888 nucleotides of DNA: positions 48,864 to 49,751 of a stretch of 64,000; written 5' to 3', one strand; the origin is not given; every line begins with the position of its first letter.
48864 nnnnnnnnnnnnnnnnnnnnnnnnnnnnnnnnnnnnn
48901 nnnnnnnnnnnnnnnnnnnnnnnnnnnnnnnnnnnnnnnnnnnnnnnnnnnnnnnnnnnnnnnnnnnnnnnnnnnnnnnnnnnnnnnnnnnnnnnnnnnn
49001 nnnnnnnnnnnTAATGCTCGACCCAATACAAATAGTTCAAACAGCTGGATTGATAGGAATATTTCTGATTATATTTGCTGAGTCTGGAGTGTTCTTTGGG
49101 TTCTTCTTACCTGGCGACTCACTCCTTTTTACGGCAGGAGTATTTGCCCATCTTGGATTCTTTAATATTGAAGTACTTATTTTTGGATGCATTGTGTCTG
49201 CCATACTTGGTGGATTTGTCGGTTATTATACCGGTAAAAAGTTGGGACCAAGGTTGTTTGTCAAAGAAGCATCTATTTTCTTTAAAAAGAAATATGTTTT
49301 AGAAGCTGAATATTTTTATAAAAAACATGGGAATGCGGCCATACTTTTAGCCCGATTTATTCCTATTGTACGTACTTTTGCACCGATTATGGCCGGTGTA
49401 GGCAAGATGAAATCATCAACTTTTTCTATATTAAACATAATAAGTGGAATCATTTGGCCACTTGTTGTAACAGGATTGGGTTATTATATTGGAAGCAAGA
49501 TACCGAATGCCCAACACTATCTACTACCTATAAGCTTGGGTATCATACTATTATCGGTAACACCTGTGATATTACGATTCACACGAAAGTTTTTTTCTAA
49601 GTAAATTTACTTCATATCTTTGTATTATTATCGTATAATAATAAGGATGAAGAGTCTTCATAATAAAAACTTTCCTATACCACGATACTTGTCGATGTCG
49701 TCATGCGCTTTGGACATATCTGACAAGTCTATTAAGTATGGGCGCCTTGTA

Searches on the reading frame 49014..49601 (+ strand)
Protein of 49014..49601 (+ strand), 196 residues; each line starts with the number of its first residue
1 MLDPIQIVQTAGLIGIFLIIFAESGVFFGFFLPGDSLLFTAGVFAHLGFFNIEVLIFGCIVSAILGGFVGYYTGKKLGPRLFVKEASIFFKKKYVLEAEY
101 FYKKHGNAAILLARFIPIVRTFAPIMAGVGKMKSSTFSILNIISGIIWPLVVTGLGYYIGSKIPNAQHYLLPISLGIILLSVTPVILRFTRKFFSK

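Call 33: search_protein_families(library=pfam, proteins=[window:49014-49601:+], max_evalue=0.001)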
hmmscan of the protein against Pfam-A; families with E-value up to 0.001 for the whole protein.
window:49014-49601:+ (196 aa): 1 family
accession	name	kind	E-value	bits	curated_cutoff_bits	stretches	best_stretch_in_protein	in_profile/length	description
PF09335.16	VTT_dom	-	9.1e-18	65.4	33.9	1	32-157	1-122/123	VTT domain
